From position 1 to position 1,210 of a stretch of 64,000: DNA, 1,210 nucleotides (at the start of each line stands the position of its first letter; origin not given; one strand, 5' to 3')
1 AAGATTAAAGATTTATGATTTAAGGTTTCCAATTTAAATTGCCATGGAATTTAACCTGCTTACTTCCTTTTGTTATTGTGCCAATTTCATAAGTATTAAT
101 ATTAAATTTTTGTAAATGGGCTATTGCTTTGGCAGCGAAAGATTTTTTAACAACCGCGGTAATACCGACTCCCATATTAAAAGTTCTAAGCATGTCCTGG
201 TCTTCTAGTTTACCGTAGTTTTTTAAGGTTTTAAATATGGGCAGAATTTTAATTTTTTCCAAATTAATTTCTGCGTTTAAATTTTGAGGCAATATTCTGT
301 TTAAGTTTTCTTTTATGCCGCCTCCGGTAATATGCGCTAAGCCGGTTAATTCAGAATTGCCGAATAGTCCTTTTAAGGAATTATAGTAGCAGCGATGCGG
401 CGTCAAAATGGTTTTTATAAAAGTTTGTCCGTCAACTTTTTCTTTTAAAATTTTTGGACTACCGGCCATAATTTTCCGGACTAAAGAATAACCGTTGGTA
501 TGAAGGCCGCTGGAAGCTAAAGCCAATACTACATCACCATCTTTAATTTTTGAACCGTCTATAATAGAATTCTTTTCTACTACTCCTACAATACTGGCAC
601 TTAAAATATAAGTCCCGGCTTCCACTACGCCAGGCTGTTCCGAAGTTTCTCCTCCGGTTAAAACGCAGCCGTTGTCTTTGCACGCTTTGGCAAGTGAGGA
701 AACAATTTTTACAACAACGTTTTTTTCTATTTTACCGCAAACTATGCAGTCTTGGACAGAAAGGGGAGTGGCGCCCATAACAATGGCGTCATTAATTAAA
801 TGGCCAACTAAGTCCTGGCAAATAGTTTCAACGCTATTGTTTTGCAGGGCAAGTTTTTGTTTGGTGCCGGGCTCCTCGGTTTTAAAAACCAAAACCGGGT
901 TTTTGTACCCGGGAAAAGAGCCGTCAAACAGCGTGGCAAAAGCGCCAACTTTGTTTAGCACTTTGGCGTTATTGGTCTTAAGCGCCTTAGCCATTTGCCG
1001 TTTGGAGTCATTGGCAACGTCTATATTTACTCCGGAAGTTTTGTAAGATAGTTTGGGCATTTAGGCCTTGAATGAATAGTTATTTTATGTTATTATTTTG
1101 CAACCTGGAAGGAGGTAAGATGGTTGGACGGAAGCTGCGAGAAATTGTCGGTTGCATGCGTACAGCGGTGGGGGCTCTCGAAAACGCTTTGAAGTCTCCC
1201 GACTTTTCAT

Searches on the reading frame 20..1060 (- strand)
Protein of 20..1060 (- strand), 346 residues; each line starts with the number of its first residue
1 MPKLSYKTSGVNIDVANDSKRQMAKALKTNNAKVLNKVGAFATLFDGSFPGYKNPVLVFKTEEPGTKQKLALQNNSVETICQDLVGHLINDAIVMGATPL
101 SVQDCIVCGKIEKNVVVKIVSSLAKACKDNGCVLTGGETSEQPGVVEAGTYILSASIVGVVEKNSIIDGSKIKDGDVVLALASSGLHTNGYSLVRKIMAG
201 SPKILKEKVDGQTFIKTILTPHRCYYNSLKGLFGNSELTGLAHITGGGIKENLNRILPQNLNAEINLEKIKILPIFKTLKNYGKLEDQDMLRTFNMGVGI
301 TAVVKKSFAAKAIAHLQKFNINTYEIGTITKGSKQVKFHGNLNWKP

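Call 66: find_encoding_contigs(protein=window:20-1060:-, flank=10000, max_places=2)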
Protein window:20-1060:- (346 aa): 2 contigs read that carry it; 2 places shown.
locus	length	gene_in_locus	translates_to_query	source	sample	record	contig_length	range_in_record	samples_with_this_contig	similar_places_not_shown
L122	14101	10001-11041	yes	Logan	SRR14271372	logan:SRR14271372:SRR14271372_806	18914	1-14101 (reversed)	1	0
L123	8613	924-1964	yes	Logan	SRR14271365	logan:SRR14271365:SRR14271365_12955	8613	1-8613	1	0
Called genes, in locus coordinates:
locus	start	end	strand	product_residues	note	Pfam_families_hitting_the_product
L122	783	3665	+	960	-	PF18072:FGAR-AT_linker, PF00586:AIRS, PF02769:AIRS_C, PF00586:AIRS (weak), PF02769:AIRS_C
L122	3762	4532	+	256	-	PF13507:GATase_5, PF01965:DJ-1_PfpI (weak)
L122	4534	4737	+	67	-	-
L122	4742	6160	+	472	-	PF13522:GATase_6, PF13537:GATase_7, PF00156:Pribosyltran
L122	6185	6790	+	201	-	PF00551:Formyl_trans_N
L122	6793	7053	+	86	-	-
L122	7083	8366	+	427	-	PF02844:GARS_N, PF01071:GARS_A, PF02655:ATP-grasp_3 (weak), PF02786:CPSase_L_D2 (weak), PF08443:RimK (faint), PF02222:ATP-grasp (weak), PF02843:GARS_C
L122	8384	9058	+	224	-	PF00702:Hydrolase (weak), PF13419:HAD_2, PF13242:Hydrolase_like (weak)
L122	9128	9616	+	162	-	PF00731:AIRC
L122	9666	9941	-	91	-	-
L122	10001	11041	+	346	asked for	PF00586:AIRS, PF02769:AIRS_C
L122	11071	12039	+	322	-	PF01259:SAICAR_synt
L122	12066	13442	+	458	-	PF00206:Lyase_1, PF08328:ASL_C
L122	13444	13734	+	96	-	-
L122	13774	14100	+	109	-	?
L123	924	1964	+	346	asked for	PF00586:AIRS, PF02769:AIRS_C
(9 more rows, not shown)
